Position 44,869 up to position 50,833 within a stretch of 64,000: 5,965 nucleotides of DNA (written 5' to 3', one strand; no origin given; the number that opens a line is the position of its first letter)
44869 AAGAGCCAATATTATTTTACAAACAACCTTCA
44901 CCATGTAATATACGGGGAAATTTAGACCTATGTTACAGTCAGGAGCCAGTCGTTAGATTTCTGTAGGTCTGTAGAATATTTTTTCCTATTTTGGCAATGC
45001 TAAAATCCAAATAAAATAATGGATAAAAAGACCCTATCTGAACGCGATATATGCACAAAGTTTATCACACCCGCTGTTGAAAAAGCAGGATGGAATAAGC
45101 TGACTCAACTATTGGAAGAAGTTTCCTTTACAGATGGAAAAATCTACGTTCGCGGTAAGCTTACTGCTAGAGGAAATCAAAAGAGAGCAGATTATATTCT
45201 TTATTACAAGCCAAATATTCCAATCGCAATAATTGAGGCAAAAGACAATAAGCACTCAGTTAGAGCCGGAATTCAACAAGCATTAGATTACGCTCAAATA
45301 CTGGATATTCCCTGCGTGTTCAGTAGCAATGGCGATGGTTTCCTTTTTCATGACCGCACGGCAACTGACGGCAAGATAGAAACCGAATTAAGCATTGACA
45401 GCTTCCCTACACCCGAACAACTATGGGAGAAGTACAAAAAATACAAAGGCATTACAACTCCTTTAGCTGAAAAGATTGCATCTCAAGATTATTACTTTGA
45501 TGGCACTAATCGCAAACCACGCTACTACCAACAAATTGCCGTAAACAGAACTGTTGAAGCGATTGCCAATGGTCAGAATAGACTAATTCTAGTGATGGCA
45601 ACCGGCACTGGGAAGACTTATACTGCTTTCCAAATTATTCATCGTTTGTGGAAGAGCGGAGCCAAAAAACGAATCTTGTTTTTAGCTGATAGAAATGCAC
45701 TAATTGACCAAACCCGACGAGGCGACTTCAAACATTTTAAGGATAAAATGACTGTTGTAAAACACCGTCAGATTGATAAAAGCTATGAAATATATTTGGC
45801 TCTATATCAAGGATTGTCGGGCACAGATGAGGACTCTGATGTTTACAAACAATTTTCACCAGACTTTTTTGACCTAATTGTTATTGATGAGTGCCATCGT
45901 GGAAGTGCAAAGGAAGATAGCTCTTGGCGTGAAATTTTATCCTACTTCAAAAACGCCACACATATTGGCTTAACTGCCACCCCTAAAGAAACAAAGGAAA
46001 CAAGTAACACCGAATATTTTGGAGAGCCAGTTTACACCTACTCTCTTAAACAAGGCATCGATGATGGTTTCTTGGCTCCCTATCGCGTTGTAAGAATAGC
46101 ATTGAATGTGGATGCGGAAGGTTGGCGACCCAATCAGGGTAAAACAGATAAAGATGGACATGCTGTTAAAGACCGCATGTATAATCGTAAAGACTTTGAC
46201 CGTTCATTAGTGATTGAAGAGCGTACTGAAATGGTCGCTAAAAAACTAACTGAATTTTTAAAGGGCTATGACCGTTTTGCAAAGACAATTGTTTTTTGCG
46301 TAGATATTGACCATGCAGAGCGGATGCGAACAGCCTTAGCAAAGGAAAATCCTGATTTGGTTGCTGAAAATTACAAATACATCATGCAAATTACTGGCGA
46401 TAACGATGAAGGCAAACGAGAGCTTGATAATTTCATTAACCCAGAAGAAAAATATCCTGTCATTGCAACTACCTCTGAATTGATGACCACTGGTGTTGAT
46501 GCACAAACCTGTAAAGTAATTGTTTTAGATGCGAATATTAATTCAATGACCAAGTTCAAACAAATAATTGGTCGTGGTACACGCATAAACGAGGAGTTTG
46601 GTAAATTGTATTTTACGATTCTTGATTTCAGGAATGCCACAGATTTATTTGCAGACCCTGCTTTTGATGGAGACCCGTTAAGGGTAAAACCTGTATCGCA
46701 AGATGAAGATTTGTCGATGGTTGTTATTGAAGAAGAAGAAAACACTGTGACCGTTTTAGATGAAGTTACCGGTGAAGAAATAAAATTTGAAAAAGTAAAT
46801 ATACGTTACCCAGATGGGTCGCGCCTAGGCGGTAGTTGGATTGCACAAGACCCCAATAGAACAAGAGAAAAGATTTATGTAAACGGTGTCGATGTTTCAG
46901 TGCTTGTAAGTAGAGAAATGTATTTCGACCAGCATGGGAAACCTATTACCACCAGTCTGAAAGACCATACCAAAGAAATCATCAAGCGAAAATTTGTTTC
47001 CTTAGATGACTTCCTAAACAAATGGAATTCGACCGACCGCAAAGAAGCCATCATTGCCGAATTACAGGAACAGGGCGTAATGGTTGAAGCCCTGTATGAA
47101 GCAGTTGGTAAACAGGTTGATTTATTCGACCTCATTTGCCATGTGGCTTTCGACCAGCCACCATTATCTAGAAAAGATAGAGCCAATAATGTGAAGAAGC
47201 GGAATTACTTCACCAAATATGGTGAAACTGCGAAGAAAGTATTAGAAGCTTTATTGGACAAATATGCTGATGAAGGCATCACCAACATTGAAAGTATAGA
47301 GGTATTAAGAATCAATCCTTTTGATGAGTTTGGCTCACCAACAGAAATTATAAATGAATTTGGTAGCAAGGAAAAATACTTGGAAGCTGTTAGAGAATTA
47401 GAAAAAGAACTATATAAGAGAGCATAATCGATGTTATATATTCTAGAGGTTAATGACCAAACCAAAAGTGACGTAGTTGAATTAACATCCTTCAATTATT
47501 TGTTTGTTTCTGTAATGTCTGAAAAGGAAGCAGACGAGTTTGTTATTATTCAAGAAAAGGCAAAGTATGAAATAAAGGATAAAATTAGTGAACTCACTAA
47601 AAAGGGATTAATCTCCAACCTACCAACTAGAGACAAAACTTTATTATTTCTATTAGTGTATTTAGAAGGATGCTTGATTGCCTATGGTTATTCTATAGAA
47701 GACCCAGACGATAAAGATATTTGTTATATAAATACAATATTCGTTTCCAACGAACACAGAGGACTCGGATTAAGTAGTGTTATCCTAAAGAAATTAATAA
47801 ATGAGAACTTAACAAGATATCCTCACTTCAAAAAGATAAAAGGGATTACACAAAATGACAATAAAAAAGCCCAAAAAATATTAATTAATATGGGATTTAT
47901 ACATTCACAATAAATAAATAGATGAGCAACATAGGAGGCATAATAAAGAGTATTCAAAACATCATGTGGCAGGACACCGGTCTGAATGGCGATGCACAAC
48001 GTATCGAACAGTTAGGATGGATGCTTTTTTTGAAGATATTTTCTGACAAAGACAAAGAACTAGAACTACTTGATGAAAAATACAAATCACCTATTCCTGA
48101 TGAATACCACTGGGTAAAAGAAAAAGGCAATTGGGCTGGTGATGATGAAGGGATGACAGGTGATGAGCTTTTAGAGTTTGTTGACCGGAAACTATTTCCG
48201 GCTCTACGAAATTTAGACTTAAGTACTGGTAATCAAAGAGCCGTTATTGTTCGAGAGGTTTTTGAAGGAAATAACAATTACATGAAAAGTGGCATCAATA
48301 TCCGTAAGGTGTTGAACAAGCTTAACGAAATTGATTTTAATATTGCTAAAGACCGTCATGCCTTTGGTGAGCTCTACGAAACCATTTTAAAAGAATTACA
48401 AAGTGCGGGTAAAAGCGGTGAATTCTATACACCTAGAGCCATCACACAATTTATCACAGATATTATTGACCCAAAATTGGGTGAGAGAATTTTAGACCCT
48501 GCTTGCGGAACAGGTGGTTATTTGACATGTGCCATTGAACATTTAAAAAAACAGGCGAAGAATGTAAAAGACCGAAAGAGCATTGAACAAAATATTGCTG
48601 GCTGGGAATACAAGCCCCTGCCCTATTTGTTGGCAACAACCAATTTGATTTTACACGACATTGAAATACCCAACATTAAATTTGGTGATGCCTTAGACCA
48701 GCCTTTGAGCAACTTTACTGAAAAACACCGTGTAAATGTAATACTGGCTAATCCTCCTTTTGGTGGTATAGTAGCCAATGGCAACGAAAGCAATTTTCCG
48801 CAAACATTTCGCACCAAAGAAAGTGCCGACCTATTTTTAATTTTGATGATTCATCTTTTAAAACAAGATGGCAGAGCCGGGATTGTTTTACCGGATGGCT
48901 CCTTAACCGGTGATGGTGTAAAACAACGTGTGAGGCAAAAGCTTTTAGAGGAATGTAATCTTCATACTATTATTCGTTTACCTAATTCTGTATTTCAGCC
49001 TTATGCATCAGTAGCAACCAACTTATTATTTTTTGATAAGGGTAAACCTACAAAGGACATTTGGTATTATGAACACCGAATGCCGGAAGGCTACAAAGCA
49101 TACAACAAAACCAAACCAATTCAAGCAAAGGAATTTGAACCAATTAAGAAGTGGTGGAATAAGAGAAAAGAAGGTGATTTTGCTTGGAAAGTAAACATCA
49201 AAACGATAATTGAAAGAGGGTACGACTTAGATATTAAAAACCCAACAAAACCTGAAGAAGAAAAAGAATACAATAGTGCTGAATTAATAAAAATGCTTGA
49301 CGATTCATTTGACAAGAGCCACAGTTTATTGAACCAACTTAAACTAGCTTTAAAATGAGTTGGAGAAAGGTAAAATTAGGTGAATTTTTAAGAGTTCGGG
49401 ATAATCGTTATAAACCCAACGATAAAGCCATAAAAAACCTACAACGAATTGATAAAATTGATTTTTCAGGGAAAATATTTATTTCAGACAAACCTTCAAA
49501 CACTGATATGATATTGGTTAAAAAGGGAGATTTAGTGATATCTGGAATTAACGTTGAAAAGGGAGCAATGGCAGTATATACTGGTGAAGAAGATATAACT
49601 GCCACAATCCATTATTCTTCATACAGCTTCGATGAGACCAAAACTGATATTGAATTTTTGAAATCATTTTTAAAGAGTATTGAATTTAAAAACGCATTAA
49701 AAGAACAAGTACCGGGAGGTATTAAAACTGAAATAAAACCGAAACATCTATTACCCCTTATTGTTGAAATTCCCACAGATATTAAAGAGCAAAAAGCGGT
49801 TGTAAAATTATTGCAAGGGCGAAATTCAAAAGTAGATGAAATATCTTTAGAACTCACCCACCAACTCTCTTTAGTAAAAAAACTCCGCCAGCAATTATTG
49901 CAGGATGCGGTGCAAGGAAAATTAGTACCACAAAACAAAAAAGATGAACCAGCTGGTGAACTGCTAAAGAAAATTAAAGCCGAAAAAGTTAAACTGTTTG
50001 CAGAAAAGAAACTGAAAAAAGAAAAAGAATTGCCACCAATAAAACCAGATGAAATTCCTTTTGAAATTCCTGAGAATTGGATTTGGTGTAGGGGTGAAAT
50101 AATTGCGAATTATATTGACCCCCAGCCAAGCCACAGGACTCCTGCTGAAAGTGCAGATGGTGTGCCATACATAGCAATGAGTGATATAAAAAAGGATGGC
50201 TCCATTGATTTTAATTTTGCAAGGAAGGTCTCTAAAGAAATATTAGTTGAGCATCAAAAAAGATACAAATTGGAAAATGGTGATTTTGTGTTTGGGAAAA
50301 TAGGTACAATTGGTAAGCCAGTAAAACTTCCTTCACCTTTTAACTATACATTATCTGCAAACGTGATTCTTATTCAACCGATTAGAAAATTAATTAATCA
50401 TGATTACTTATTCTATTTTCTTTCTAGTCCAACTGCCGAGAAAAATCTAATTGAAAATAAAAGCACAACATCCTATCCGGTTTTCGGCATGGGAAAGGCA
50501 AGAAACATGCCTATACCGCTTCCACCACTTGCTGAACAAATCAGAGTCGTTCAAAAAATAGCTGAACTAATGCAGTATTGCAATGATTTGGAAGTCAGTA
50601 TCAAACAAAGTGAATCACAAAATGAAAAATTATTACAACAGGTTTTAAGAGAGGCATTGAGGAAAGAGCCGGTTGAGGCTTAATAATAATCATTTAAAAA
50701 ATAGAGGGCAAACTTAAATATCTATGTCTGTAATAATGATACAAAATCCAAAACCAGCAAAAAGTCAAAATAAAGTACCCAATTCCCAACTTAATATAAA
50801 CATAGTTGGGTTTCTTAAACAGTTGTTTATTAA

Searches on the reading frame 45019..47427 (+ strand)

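Call 10: search_protein_families(library=pfam, proteins=[window:45019-47427:+], max_evalue=0.01)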
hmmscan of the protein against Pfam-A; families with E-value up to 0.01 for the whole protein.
window:45019-47427:+ (802 aa): 9 families
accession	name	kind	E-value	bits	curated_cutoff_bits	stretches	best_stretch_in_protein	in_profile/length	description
PF04851.21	ResIII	-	7.4e-46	156.5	22.5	1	166-323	3-163/164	Type III restriction enzyme, res subunit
PF08463.15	EcoEI_R_C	-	7.6e-38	130.6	24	1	646-799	2-163/163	EcoEI R protein C-terminal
PF18766.7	SWI2_SNF2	-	1.3e-22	81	26.7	1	170-354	1-187/221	SWI2/SNF2 ATPase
PF00270.35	DEAD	-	2.2e-12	47.4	26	1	177-325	6-163/167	DEAD/DEAH box helicase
PF04313.20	HSDR_N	-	5.4e-11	43.2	25.1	1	51-117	122-196/198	Type I restriction enzyme R protein N terminus (HSDR_N)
PF13588.12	HSDR_N_2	-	2.3e-07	31.3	25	1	29-120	11-103/110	Type I restriction enzyme R protein N terminus (HSDR_N)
PF00271.37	Helicase_C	-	5e-05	24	23.5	1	409-524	5-110/110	Helicase conserved C-terminal domain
PF00176.29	SNF2-rel_dom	-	0.0026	17.4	24.9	0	241-323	74-164/290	SNF2-related domain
PF13086.12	AAA_11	-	0.0051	17.1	27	0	186-238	16-74/257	AAA domain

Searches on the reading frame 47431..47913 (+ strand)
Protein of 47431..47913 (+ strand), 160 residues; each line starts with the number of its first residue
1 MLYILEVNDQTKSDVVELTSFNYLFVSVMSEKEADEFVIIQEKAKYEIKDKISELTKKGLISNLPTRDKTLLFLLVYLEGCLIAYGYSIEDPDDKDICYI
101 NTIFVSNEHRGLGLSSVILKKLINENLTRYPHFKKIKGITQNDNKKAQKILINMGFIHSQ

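Call 10: search_protein_families(library=pfam, proteins=[window:47431-47913:+], max_evalue=0.01)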
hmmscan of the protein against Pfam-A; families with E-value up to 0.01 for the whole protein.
window:47431-47913:+ (160 aa): 3 families
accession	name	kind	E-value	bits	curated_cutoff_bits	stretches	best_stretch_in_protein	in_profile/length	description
PF00583.31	Acetyltransf_1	-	5e-09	36.9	20.7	1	66-156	28-116/116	Acetyltransferase (GNAT) family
PF13508.13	Acetyltransf_7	-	6.4e-05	23.7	27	1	73-157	5-83/84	Acetyltransferase (GNAT) domain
PF13673.13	Acetyltransf_10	-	0.00051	20.5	23.6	1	71-158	31-109/128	Acetyltransferase (GNAT) domain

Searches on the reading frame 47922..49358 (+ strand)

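Call 10: search_protein_families(library=pfam, proteins=[window:47922-49358:+], max_evalue=0.01)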
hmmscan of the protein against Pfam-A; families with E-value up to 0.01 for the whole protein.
window:47922-49358:+ (478 aa): 5 families
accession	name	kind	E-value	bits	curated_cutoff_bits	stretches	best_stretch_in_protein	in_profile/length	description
PF02384.22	N6_Mtase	-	4.5e-74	250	20.4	1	144-449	2-310/311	N-6 DNA Methylase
PF12161.14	HsdM_N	-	3e-10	41.3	24.5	1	8-133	5-134/135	HsdM N-terminal domain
PF07669.17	Eco57I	-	2.2e-08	34.8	25.3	1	238-358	54-171/171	Eco57I restriction-modification methylase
PF20473.4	MmeI_Mtase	-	0.00014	21.6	27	1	189-248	22-88/259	MmeI, DNA-methyltransferase domain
PF01170.24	UPF0020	-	0.00071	19.8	22.3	1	182-282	24-133/197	RMKL-like, methyltransferase domain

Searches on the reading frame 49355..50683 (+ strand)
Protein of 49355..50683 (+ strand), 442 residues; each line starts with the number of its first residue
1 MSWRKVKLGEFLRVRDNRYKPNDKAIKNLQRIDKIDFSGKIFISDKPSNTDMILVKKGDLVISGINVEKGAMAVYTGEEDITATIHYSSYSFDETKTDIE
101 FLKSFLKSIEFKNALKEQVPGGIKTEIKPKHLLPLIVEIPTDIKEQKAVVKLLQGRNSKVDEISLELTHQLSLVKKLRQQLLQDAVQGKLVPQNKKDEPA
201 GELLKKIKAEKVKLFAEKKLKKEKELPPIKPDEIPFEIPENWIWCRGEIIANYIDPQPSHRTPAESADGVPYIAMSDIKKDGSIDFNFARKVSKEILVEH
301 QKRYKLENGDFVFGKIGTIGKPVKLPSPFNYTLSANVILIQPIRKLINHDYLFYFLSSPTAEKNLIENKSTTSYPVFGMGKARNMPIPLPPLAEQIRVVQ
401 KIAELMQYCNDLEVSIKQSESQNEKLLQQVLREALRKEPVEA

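Call 10: search_protein_families(library=pfam, proteins=[window:49355-50683:+], max_evalue=0.01)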
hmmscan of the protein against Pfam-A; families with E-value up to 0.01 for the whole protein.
window:49355-50683:+ (442 aa): 1 family
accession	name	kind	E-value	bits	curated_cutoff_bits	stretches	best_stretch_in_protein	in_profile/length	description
PF01420.25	Methylase_S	-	7.1e-15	56.1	22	1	269-418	31-164/168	Type I restriction modification DNA specificity domain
